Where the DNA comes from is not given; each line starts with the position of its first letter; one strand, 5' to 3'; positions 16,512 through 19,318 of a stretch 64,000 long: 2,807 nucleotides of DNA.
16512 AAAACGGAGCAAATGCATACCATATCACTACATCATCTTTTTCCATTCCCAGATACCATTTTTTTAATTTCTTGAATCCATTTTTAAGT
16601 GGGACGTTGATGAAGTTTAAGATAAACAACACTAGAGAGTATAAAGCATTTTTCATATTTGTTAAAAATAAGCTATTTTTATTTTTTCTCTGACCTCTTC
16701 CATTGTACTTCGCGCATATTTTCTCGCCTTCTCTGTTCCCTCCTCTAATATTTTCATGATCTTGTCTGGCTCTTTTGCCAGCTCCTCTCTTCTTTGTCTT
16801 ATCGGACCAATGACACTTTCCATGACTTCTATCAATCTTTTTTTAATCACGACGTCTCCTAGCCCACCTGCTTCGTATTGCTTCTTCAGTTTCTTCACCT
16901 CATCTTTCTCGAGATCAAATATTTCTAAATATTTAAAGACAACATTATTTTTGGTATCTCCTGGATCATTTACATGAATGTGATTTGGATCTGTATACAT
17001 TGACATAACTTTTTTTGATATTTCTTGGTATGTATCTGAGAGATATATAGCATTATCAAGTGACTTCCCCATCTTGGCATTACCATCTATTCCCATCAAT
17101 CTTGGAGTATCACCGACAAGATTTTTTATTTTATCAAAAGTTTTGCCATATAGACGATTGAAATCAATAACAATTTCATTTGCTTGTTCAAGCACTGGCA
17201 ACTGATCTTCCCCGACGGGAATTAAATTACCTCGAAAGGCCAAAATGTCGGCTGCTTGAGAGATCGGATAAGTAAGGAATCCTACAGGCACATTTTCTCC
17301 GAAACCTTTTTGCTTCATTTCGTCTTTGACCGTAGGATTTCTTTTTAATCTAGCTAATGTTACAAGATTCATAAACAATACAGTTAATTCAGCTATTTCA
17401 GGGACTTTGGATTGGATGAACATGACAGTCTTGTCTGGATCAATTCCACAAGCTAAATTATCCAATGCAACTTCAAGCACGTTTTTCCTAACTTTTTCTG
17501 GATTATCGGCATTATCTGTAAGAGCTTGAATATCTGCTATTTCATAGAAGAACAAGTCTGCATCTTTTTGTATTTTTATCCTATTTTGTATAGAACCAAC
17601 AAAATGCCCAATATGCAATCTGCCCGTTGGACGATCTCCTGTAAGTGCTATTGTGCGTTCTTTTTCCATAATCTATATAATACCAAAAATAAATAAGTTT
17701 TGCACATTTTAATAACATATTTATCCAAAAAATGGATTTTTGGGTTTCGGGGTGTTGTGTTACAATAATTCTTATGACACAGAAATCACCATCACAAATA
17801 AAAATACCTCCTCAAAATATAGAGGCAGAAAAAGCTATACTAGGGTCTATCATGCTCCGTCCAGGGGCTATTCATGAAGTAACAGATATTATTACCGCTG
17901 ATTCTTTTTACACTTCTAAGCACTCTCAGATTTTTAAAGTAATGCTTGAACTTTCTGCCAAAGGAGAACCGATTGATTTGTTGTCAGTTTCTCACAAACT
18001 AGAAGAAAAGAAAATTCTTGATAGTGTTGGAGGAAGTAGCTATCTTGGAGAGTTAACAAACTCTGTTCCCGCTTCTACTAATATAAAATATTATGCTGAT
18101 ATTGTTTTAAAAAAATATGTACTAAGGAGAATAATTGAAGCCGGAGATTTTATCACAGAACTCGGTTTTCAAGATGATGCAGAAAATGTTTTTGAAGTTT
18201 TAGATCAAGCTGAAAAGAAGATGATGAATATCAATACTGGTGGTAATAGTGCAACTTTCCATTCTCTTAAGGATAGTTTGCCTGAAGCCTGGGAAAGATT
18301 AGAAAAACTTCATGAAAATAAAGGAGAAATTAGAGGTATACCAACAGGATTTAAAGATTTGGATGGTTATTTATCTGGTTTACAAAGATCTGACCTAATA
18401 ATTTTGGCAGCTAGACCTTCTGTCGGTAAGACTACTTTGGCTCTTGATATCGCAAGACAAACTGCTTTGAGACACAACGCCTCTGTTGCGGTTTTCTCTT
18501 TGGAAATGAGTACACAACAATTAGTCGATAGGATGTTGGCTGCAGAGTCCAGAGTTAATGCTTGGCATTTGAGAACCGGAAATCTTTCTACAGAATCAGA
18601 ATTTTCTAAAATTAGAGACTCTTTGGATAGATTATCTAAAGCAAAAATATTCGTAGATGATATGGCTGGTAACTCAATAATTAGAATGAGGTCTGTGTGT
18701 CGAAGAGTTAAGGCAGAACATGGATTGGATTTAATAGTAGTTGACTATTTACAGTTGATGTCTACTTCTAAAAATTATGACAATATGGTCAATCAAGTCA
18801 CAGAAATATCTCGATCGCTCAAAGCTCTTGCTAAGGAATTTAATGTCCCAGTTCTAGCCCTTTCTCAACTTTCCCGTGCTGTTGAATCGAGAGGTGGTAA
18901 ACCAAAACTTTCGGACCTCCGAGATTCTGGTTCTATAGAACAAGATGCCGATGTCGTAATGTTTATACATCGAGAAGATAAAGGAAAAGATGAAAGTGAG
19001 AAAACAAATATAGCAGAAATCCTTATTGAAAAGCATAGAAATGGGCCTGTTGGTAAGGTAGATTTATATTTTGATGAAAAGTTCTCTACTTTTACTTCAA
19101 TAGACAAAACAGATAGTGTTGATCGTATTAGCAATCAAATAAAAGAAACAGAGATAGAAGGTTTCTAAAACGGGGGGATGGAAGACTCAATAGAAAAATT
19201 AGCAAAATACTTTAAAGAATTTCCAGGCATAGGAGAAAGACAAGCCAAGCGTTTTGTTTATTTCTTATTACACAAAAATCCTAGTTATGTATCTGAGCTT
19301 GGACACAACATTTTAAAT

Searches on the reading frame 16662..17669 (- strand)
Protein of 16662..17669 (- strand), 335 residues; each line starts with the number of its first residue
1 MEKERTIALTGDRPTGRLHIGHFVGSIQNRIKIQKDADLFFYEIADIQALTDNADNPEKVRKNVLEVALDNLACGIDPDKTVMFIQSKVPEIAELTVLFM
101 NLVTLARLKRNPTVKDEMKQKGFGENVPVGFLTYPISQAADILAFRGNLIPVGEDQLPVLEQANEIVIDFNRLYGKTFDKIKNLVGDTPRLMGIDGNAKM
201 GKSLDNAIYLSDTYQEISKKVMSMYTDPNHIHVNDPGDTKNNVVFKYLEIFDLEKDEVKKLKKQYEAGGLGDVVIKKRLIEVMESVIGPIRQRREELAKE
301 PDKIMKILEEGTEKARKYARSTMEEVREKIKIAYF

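Call 95: search_protein_families(library=pfam, proteins=[window:16662-17669:-], max_evalue=0.00001)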
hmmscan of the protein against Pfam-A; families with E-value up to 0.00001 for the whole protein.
window:16662-17669:- (335 aa): 1 family
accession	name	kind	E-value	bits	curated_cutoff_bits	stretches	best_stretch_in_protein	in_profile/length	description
PF00579.31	tRNA-synt_1b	-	5.7e-55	187.1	21.1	1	3-285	3-289/292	tRNA synthetases class I (W and Y)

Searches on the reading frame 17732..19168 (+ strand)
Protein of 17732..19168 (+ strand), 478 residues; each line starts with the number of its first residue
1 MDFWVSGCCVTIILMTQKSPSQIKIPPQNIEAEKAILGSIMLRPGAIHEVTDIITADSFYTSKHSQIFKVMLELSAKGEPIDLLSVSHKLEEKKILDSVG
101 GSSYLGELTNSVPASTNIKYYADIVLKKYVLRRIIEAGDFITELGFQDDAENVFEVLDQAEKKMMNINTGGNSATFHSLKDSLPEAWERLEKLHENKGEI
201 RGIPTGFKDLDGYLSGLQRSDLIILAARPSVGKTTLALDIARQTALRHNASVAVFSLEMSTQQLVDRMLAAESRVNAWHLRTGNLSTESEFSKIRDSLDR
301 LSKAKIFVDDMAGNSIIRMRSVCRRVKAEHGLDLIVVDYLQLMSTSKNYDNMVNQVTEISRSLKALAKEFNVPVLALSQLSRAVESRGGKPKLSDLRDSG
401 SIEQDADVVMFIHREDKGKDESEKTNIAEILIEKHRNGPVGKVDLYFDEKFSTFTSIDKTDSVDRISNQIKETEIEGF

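Call 96: search_protein_families(library=pfam, proteins=[window:17732-19168:+], max_evalue=0.00001)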
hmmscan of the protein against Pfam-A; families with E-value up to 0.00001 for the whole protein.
window:17732-19168:+ (478 aa): 3 families
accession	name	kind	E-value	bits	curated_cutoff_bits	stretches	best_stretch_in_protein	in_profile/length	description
PF03796.21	DnaB_C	-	2.8e-101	338.7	27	1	202-455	1-254/255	DnaB-like helicase C terminal domain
PF00772.26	DnaB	-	1e-34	119.1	23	1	26-126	2-102/103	DnaB-like helicase N terminal domain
PF13481.12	AAA_25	-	4e-14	53.1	27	1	208-380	20-190/195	AAA domain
